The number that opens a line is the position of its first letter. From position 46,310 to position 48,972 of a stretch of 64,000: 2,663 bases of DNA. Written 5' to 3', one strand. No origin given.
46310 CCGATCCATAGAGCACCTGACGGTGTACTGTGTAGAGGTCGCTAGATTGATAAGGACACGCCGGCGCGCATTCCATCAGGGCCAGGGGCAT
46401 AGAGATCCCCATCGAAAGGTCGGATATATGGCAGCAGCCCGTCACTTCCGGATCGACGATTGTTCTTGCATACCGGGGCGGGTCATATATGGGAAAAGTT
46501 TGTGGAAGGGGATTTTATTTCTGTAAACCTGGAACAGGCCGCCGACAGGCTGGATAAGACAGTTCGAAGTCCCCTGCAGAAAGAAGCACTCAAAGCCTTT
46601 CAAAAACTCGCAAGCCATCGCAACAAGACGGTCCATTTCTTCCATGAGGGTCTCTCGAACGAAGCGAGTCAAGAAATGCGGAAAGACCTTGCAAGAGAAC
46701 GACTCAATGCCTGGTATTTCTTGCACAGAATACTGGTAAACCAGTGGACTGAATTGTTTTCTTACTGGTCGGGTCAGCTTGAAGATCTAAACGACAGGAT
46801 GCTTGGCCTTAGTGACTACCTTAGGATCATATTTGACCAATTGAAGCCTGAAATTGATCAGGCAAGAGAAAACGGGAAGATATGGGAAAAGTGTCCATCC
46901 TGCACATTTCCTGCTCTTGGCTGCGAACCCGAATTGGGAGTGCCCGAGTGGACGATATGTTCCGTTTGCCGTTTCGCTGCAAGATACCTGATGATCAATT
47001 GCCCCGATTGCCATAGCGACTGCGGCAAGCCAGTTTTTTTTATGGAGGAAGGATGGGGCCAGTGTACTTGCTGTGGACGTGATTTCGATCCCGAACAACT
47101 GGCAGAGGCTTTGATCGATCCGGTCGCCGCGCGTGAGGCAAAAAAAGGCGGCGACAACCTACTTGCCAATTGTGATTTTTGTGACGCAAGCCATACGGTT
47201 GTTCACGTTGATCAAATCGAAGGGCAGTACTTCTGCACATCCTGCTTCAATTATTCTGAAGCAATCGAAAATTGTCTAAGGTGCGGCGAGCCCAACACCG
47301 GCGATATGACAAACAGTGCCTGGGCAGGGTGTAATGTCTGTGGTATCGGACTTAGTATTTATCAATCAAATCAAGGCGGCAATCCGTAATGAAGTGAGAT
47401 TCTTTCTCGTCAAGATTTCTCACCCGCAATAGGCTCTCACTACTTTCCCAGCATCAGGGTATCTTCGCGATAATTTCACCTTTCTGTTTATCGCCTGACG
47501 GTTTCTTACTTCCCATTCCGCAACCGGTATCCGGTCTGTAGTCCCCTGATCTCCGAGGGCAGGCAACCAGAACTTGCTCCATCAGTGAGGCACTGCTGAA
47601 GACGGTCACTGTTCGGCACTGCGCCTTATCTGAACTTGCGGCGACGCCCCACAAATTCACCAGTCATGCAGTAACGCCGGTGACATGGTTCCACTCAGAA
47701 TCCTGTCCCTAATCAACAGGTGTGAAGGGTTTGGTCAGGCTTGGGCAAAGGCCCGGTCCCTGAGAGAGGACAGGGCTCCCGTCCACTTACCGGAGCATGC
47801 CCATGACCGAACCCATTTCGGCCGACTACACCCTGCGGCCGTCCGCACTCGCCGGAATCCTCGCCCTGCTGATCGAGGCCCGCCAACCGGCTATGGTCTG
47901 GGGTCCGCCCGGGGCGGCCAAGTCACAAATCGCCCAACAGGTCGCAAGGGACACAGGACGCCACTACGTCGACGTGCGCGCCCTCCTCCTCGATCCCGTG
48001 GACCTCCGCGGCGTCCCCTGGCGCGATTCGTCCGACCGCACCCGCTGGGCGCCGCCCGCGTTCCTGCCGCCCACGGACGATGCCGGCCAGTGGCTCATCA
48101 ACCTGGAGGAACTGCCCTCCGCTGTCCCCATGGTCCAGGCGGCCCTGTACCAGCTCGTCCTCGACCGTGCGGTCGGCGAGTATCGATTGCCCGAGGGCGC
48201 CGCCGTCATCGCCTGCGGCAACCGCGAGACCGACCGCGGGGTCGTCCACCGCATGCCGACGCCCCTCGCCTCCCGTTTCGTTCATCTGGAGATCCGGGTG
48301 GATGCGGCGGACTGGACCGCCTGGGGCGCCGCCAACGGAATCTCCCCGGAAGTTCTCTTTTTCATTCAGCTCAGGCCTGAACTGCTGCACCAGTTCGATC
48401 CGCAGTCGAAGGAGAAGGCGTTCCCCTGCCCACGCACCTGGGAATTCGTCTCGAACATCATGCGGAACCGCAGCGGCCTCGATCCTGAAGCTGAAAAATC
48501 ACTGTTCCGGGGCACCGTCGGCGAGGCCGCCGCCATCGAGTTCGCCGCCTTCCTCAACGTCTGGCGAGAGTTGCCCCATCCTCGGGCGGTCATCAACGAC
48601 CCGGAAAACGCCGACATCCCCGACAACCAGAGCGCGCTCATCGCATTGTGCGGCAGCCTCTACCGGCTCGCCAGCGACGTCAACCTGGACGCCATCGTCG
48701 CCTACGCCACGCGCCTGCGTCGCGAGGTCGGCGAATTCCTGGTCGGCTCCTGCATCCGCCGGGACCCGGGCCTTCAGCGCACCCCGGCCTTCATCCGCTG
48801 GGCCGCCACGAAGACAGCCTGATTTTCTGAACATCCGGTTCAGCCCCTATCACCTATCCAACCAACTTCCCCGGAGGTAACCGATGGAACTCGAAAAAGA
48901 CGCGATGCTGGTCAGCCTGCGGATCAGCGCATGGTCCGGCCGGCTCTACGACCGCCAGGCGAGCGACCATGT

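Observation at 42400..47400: Low-GC island with two adjacent, unrelated HEPN-motif proteins: candidate two-gene defence or abortive-infection cassette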

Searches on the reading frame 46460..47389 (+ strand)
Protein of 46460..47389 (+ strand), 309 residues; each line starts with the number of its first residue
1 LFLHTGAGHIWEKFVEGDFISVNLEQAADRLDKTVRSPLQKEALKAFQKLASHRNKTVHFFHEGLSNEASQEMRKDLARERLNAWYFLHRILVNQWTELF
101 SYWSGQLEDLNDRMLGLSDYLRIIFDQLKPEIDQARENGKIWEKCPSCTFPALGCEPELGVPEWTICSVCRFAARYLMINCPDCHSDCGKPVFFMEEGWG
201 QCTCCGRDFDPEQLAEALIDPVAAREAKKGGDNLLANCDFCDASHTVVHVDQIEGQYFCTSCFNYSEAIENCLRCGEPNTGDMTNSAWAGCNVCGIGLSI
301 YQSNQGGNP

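Call 5: search_protein_families(library=pfam, proteins=[window:46460-47389:+], max_evalue=0.1)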
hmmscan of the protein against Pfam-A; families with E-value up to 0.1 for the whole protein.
window:46460-47389:+ (309 aa): 2 families
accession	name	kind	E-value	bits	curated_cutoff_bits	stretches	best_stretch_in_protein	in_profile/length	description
PF24734.1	DUF7685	-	0.0015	18.8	27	1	238-264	2-33/43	Domain of unknown function (DUF7685)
PF01807.25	Zn_ribbon_DnaG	-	0.038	14.2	24.9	1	228-270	26-68/98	CHC2 zinc finger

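Call 6: search_protein_families(library=padloc, proteins=[window:46460-47389:+], max_evalue=0.1)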
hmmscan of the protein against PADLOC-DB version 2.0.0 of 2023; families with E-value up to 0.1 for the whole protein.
window:46460-47389:+ (309 aa): 3 families
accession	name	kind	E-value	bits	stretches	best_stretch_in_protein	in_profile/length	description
PDLC04162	HEC-08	-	6.5e-61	204.4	1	11-295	74-350/358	-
PDLC01688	DUF3644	-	1.9e-24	84.5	1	11-100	63-148/149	DUF3644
PDLC04954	PDC-S19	-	0.0077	13.7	1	17-65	88-136/330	-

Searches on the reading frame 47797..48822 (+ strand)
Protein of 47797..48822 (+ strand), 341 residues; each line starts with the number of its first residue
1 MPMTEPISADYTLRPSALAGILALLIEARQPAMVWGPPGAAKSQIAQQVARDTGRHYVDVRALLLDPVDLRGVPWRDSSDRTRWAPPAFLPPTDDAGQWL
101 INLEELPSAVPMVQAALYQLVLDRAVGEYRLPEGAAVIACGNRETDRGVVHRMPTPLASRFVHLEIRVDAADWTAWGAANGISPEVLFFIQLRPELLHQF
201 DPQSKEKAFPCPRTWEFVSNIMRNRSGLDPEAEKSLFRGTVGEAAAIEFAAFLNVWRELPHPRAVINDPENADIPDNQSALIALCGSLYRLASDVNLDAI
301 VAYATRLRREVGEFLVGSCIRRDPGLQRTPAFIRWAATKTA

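Call 5: search_protein_families(library=pfam, proteins=[window:47797-48822:+], max_evalue=0.1)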
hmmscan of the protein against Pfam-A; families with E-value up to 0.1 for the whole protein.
window:47797-48822:+ (341 aa): 5 families
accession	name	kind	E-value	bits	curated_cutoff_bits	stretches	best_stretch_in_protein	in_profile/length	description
PF20030.5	bpMoxR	-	0.0054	16.3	27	1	17-55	19-57/205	MoxR domain in the MoxR-vWA-beta-propeller ternary systems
PF12775.13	AAA_7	-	0.027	14.4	25.8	1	21-54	25-58/181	P-loop containing dynein motor region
PF07728.20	AAA_5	-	0.028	14.9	22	1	33-125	3-94/139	AAA domain (dynein-related subfamily)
PF00004.35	AAA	-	0.034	15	21.2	1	33-62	2-31/131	ATPase family associated with various cellular activities (AAA)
PF13481.12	AAA_25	-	0.072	13.1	27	0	12-52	16-56/195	AAA domain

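Call 6: search_protein_families(library=padloc, proteins=[window:47797-48822:+], max_evalue=0.1)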
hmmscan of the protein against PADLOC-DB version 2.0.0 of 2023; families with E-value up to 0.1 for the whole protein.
window:47797-48822:+ (341 aa): 2 families
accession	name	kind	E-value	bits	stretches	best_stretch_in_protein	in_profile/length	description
PDLC04232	IetA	-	0.0095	13.4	0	26-54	113-141/330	-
PDLC02196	IetA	-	0.05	11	1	26-61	119-154/374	-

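Call 49: search_protein_families(library=ncbifam, proteins=[window:47797-48822:+], max_evalue=0.001)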
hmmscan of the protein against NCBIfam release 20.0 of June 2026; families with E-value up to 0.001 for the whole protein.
window:47797-48822:+ (341 aa): 0 families

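Call 54: find_related_loci(query=window:47797-48822:+, collection=metagenome_contigs, flank=10000)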
Query window:47797-48822:+ (341 aa) in metagenome_contigs; peptide patterns used: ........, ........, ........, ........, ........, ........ (x = any residue, [..] = any of these).
259 stretches matched a pattern; 68 encode a relative of the query (tblastn E <= 1e-3); 68 distinct loci.
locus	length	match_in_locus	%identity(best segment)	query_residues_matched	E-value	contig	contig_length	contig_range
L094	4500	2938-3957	81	1-340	0e+0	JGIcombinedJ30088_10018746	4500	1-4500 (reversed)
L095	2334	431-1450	79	1-340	0e+0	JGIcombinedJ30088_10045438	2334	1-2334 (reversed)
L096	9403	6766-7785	81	1-340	0e+0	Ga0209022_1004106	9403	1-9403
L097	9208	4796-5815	81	1-340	0e+0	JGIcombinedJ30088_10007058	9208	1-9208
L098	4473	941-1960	81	1-340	0e+0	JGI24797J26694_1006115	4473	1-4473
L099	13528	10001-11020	79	1-340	0e+0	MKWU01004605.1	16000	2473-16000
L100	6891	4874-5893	79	1-340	0e+0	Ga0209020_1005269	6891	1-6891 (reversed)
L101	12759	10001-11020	79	1-340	0e+0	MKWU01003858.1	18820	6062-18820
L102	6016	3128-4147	79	1-340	0e+0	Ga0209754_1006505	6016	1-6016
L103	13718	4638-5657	81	1-340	0e+0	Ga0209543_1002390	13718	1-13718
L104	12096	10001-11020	79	1-340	0e+0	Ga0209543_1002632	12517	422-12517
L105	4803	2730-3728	80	1-333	0e+0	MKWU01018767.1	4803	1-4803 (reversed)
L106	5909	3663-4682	79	1-340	0e+0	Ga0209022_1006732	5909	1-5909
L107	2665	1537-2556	79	1-340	0e+0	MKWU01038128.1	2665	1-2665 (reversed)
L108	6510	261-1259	80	1-333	0e+0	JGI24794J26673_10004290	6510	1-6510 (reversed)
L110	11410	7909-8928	79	1-340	0e+0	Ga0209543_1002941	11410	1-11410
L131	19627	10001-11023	83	2-340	0e+0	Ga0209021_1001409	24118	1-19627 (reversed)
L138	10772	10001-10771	81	50-306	8e-143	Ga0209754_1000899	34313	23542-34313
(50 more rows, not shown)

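Call 60: search_protein_families(library=padloc, alignment_id=A4, max_evalue=0.00001)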
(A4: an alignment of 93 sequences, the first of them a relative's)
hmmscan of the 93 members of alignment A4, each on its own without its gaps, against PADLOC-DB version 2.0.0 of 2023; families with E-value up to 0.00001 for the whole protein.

A. member 1, L096:5549-6418:- (289 aa): 0 families

B. families by the number of members that match (of 93 scanned): 153 families (the first 25 are shown)
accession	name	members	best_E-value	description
PDLC00838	E1-E2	2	1.9e-20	E1-E2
PDLC02510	BrxP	2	4.6e-18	BrxP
PDLC02782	SspD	2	2.7e-12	SspD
PDLC00835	E1-E2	2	2.8e-09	E1-E2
PDLC02621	DrmD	1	4.5e-301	DrmD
PDLC00836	E1-E2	1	2.7e-199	E1-E2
PDLC02572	DrmA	1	1e-161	DrmA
PDLC00783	Cyclase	1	1.1e-135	oligonucleotide-cyclase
PDLC02632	DrmD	1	2.5e-132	DrmD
PDLC02633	DrmD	1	3.2e-125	DrmD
PDLC04569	PDC-M30B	1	1.1e-109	-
PDLC04639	PDC-M41B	1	1.3e-108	-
PDLC02618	DrmD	1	3.3e-101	DrmD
PDLC02622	DrmD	1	1.2e-85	DrmD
PDLC00778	Cyclase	1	7.4e-82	oligonucleotide-cyclase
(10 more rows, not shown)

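Call 61: search_protein_families(library=pfam, alignment_id=A4, max_evalue=0.00001)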
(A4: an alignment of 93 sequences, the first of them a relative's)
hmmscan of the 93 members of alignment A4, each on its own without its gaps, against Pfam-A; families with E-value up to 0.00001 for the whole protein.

A. member 1, L096:5549-6418:- (289 aa): 0 families

B. families by the number of members that match (of 93 scanned): 37 families (the first 25 are shown)
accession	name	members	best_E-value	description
PF01507.26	PAPS_reduct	2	6.8e-10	Phosphoadenosine phosphosulfate reductase domain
PF07505.17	DUF5131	1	4.1e-107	Protein of unknown function (DUF5131)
PF03747.19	ADP_ribosyl_GH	1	1.7e-62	ADP-ribosylglycohydrolase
PF01220.24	DHquinase_II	1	2.1e-57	Dehydroquinase class II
PF01048.26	PNP_UDP_1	1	4.1e-40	Phosphorylase superfamily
PF13470.12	PIN_3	1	3.9e-25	PIN domain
PF00515.34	TPR_1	1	2.6e-24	Tetratricopeptide repeat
PF07719.23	TPR_2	1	1.7e-23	Tetratricopeptide repeat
PF00364.28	Biotin_lipoyl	1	3.9e-23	Biotin-requiring enzyme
PF00899.27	ThiF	1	7e-23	ThiF family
PF21654.3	DncV-like_NTFase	1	1.3e-22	Cyclic GMP-AMP synthase DncV-like, nucleotidyltransferase domain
PF13371.12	TPR_9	1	4.8e-20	Tetratricopeptide repeat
PF13414.12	TPR_11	1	6e-20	TPR repeat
PF00589.27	Phage_integrase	1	1.5e-19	Phage integrase family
PF13431.12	TPR_17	1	3.2e-19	Tetratricopeptide repeat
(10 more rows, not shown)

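Call 62: search_dna_similar(query=window:47797-48822:+, collection=plasmids, mode=protein, max_rows=12)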
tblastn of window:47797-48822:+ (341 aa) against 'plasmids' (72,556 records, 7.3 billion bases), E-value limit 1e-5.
Records with a match: 143; places in all: 149; records where one place covers at least 80% of the query: 65.
Best place of each record, by identity: <60% 143.
By first word of the organism name: Rhodococcus 28; Burkholderia 27; Streptomyces 11; Paraburkholderia 9; Cupriavidus 8; Mycobacterium 8; Synechocystis 5; Caballeronia 4; Variovorax 4; Mycolicibacterium 4; and 27 more.
By predicted mobility (MOB-suite, as given by PLSDB): non-mobilizable 73; mobilizable 39; conjugative 31.
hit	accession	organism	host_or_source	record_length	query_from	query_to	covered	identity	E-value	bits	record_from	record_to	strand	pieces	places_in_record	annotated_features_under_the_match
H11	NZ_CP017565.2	Paraburkholderia sprentiae WSM5005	Lebeckia ambigua,root nodule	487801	29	334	90%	39.4%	5e-51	189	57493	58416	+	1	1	ATP-binding protein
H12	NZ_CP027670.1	Simplicispira suum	cell culture,Dust collector of pigpen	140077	7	339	98%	35.6%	8e-51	188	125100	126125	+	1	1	ATP-binding protein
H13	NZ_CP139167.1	Robbsia andropogonis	Areca catechu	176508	13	334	94%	36.3%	4e-50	186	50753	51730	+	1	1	ATP-binding protein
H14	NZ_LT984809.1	Cupriavidus taiwanensis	-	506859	2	333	97%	34.5%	2e-43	167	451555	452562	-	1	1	ATP-binding protein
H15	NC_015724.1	Cupriavidus necator N-1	soil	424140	6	339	98%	34.3%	5e-43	166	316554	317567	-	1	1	ATP-binding protein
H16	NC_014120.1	Paraburkholderia atlantica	-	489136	29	334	90%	37.0%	6e-48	180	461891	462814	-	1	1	ATP-binding protein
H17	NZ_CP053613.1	Burkholderia sp. MBR-1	-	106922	29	334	90%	36.7%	3e-43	166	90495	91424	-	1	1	ATP-binding protein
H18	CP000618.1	Burkholderia vietnamiensis G4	-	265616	29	334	90%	36.7%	3e-43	166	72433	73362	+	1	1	ATPase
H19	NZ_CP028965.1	Burkholderia sp. IDO3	pure strain,reactor sludge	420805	29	334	90%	36.7%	2e-40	158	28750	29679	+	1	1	ATP-binding protein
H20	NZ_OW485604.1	Rhodovastum atsumiense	-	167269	33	337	89%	36.7%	2e-43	167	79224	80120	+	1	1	AAA family ATPase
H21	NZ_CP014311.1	Burkholderia sp. PAMC 26561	single cell,lichen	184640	29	333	89%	36.6%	7e-42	162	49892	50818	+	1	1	ATP-binding protein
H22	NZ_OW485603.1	Rhodovastum atsumiense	-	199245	33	337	89%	36.3%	3e-43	166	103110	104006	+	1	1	AAA family ATPase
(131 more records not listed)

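Call 63: search_dna_similar(query=window:47797-48822:+, collection=phages, mode=protein, max_rows=8)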
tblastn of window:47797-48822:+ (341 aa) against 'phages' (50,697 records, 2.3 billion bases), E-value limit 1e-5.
Records with a match: 840; places in all: 840; records where one place covers at least 80% of the query: 488.
Best place of each record, by identity: <60% 840.
By first word of the organism name: Escherichia 215; Vibrio 114; Pseudomonas 112; Klebsiella 70; Erwinia 35; Salmonella 34; Pectobacterium 26; Rhizobium 20; Achromobacter 17; Cronobacter 17; and 43 more.
By host as written in the record: - 119; Escherichia coli 75; Pseudomonas aeruginosa 42; Klebsiella pneumoniae 31; Pseudomonas aeruginosa PAO1 16; Vibrio breoganii 15; Campylobacter jejuni 15; Escherichia coli K-12 14; and 233 more.
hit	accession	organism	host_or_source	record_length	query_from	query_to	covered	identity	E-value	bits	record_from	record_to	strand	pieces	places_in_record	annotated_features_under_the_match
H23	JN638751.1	Bacillus phage G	Bacillus megaterium str. ATCC 43725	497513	33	336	89%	37.9%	3e-57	205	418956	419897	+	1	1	566: gp566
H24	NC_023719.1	Bacillus phage G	Bacillus megaterium str. ATCC 43725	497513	33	336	89%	37.9%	3e-57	205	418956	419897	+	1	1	566: ATPase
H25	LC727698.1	Pseudomonas phage sp. 30-3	Pseudomonas aeruginosa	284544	1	305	89%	37.2%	1e-59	212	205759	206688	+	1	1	ATPase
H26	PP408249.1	Pseudomonas phage vB_Pa-PAC2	Pseudomonas aeruginosa PAO1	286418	1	305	89%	37.2%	1e-59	212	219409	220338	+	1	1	ATPase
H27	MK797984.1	Pseudomonas phage vB_PaeM_PA5oct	-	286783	1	305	89%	37.2%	1e-59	212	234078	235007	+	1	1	ATPase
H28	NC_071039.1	Pseudomonas phage vB_PaeM_PA5oct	-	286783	1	305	89%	37.2%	1e-59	212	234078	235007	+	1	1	ATPase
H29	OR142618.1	Pseudomonas phage Callisto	Pseudomonas aeruginosa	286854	1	305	89%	37.2%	1e-59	212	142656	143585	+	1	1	hypothetical protein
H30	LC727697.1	Pseudomonas phage sp. 30-2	Pseudomonas aeruginosa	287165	1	305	89%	37.2%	1e-59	212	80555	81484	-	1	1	ATPase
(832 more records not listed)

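Call 64: get_annotated_region(hit=H20, flank=9000)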
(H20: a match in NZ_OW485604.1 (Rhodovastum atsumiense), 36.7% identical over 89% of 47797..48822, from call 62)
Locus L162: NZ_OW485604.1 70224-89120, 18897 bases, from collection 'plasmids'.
description: Rhodovastum atsumiense strain G2-11 plasmid RHOApc
organism: Rhodovastum atsumiense (NCBI taxid 504468)
taxonomy: Bacteria; Pseudomonadota; Alphaproteobacteria; Rhodospirillales; Acetobacteraceae; Rhodovastum; Rhodovastum atsumiense
host: -; source: -; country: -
typing (MOB-suite, as given by PLSDB): non-mobilizable
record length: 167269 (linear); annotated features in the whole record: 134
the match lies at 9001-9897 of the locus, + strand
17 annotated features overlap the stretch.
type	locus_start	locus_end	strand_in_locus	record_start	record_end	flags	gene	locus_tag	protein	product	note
CDS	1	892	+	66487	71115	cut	-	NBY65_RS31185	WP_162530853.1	PAS domain-containing protein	-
CDS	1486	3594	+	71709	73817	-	-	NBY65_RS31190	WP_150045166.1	PAS domain-containing protein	-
CDS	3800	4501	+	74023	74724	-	-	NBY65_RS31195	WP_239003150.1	IS6 family transposase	-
CDS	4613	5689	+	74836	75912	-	-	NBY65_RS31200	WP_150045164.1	IS630 family transposase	-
CDS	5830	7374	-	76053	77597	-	-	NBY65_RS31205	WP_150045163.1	Fic family protein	-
CDS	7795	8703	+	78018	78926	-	-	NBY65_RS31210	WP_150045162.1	DUF3991 and toprim domain-containing protein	-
CDS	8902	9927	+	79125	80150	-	-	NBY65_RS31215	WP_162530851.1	AAA family ATPase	-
CDS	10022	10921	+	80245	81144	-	-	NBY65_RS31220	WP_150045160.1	hypothetical protein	-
CDS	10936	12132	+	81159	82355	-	-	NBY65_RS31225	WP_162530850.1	VWA-like domain-containing protein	-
CDS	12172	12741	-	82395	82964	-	-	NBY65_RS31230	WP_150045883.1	hypothetical protein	-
CDS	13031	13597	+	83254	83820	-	-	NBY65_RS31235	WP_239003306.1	hypothetical protein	-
CDS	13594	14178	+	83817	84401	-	-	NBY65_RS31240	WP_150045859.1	AAA family ATPase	-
CDS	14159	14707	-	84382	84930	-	-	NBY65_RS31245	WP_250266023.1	hypothetical protein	-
CDS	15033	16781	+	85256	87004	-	-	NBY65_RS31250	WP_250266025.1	ParB/RepB/Spo0J family partition protein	GO:0007059 - chromosome segregation [Evidence IEA]; GO:0000910 - cytokinesis [Evidence IEA]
CDS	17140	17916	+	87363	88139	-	-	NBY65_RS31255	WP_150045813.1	MOSC domain-containing protein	-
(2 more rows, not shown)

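Call 95: search_protein_families(library=padloc, proteins=[L110:2610-3563:-, L110:3567-4697:-, L110:4764-6047:-, L110:6056-6793:-, L104:4098-5141:+, L104:5119-6972:+, L104:6969-7445:+, L101:4784-8050:-, L131:5074-7248:-, L138:7252-8358:-], max_evalue=0.00001)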
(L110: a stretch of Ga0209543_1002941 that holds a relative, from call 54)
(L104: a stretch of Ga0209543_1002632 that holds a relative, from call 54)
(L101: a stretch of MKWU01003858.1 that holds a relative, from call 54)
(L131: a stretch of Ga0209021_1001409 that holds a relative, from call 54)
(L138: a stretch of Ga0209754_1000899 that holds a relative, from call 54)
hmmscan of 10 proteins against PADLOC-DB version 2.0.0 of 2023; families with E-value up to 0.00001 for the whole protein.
L110:2610-3563:- (317 aa): 1 family
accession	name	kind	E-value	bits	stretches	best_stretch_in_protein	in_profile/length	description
PDLC04778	PDC-M70A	-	1.3e-48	164.2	1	8-301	19-338/355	-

L110:3567-4697:- (376 aa): 0 families

L110:4764-6047:- (427 aa): 4 families
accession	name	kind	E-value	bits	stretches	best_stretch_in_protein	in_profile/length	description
PDLC04566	PDC-M30A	-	8.9e-24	82.2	1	19-289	12-265/372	-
PDLC04568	PDC-M30A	-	9.7e-12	42.9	1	19-199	13-179/368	-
PDLC04635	PDC-M41A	-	4.8e-11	41.1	1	18-179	9-166/298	-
PDLC04636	PDC-M41A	-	2.8e-10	38.4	1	21-179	10-151/281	-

L110:6056-6793:- (245 aa): 2 families
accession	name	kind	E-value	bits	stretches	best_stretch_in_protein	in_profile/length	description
PDLC04569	PDC-M30B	-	1.1e-109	363.7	1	3-244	2-235/241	-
PDLC04639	PDC-M41B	-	1.3e-108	359.9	1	2-243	2-234/241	-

L104:4098-5141:+ (347 aa): 20 families
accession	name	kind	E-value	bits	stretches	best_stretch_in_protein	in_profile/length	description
PDLC00783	Cyclase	-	1.1e-135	450.1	1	2-347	1-349/349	oligonucleotide-cyclase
PDLC00778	Cyclase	-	7.4e-82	273.5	1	2-317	1-308/455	oligonucleotide-cyclase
PDLC00799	Cyclase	-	2.4e-77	258.5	1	2-313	1-318/449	oligonucleotide-cyclase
PDLC00774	Cyclase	-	8.8e-60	200.5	1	2-311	1-286/316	oligonucleotide-cyclase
PDLC00795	Cyclase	-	4.2e-34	116.1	1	11-245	10-242/340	oligonucleotide-cyclase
PDLC00824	Cyclase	-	7.5e-32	108.7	1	17-310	22-312/466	oligonucleotide-cyclase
PDLC00768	Cyclase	-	1.3e-22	78.2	2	15-137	20-154/380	oligonucleotide-cyclase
PDLC00781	Cyclase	-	4.6e-21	73.3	2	157-272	200-305/380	oligonucleotide-cyclase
PDLC00775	Cyclase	-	2.6e-20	70.9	2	158-272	210-316/389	oligonucleotide-cyclase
PDLC00782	Cyclase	-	9e-18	62.6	2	157-251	229-318/417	oligonucleotide-cyclase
PDLC00798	Cyclase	-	1.4e-16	58.9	1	28-335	21-319/344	oligonucleotide-cyclase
PDLC00787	Cyclase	-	1.7e-14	51.9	1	14-309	12-300/333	oligonucleotide-cyclase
PDLC00806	Cyclase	-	2.5e-13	47.6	1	39-137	64-167/396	oligonucleotide-cyclase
PDLC00780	Cyclase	-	4.3e-13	47.1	1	9-182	12-208/388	oligonucleotide-cyclase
PDLC00823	Cyclase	-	1.6e-12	45.6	1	12-310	11-281/285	oligonucleotide-cyclase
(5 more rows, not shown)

L104:5119-6972:+ (617 aa): 31 families (the best 25 are shown)
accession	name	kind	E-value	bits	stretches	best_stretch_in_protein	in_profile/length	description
PDLC00836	E1-E2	-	2.7e-199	661.7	1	16-610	9-600/602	E1-E2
PDLC00840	E1-E2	-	4.3e-75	251.5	1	143-578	24-440/458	E1-E2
PDLC00856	E1-E2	-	1.1e-66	223.5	2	222-602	221-567/573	E1-E2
PDLC00837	E1-E2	-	5.8e-64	214.9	1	63-612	44-590/593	E1-E2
PDLC00850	E1-E2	-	3.2e-54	182.3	1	65-538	39-500/566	E1-E2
PDLC00832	E1-E2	-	3.4e-50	168.8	2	314-604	301-584/588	E1-E2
PDLC00853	E1-E2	-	3.7e-46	156.2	1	69-556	46-512/546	E1-E2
PDLC00842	E1-E2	-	2e-34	117.2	1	93-556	68-512/549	E1-E2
PDLC00849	E1-E2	-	1.2e-33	114.6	2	300-538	284-524/582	E1-E2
PDLC00851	E1-E2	-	5.5e-29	99.4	1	327-579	216-465/491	E1-E2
PDLC00831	E1-E2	-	5e-28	96.2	2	319-534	287-503/578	E1-E2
PDLC00846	E1-E2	-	1.4e-27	94.5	2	322-503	290-469/587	E1-E2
PDLC00826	E1-E2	-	2.8e-27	93.7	1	323-534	306-523/576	E1-E2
PDLC00843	E1-E2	-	4e-27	93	1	347-535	314-505/575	E1-E2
PDLC00854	E1-E2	-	9.3e-26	88.8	1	332-554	341-567/605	E1-E2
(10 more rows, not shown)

L104:6969-7445:+ (158 aa): 26 families (the best 25 are shown)
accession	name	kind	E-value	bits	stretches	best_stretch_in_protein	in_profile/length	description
PDLC00891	JAB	-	1.6e-62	207.6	1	1-155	1-155/159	JAB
PDLC00898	JAB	-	6.2e-47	157.2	1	9-143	15-149/162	JAB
PDLC00888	JAB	-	2.9e-29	100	1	7-152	19-164/174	JAB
PDLC00902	JAB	-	1.9e-27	93.9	1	6-134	9-139/159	JAB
PDLC00892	JAB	-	1.1e-26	91.5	1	9-141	10-143/174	JAB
PDLC00896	JAB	-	1.5e-26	91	1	7-153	7-154/159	JAB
PDLC00887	JAB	-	4.3e-26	89.8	1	2-133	5-138/160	JAB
PDLC00900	JAB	-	1.7e-23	81.5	1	2-152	2-152/159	JAB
PDLC00899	JAB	-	2.8e-21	73.9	1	10-139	14-143/160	JAB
PDLC00894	JAB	-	6.4e-21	73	1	7-133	9-138/158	JAB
PDLC00909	JAB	-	2.4e-19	67.7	1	9-143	15-152/168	JAB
PDLC00908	JAB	-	1.8e-18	65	1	14-144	21-153/168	JAB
PDLC00890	JAB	-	8.3e-18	62.4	1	11-137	10-138/157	JAB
PDLC00901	JAB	-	4.1e-17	60.5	1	9-141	14-150/163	JAB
PDLC00903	JAB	-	1.9e-16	58.4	1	4-133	5-137/166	JAB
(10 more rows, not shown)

L101:4784-8050:- (1088 aa): 32 families (the best 25 are shown)
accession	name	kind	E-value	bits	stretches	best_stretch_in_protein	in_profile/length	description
PDLC02621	DrmD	-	4.5e-301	999.8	1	10-1087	10-1036/1040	DrmD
PDLC02572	DrmA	-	1e-161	538.2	1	11-1087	12-1036/1043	DrmA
PDLC02632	DrmD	-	2.5e-132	440.6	1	12-658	15-637/662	DrmD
PDLC02633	DrmD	-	3.2e-125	417.1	1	12-750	11-733/839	DrmD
PDLC02618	DrmD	-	3.3e-101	336.2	1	15-258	6-254/273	DrmD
PDLC02622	DrmD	-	1.2e-85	285.9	1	12-336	15-348/422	DrmD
PDLC02624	DrmD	-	1.7e-81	272.7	1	152-711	3-537/652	DrmD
PDLC00659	HmaA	-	8.4e-61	204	1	133-684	125-648/1176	SNF2 helicase / DEAD-box helicase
PDLC02500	BrxHI|BrxHII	-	5e-54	182.2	2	243-683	233-610/933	BrxHI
PDLC02504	BrxHI|BrxHII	-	2.1e-50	169.6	1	112-731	108-669/971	BrxHII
PDLC02620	DrmD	-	6.5e-38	128.3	2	124-415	111-392/1060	DrmD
PDLC02840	DpdE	-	2.8e-37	126.5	2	108-185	154-232/1091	DpdE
PDLC02853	DpdE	-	1.5e-35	120.5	2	107-333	87-315/985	DpdE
PDLC02634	DrmD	-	4.4e-35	118.7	2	131-337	109-307/900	DrmD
PDLC02623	DrmD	-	1.2e-33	114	2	505-731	500-709/1040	DrmD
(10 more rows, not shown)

L131:5074-7248:- (724 aa): 2 families
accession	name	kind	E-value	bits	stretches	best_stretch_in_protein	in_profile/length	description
PDLC03419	REase_II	-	5.6e-32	108.9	2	18-232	4-199/695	Type II restriction enzyme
PDLC03485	REase_II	-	6.2e-17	59.2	1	18-240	5-194/611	Type II restriction enzyme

L138:7252-8358:- (368 aa): 0 families
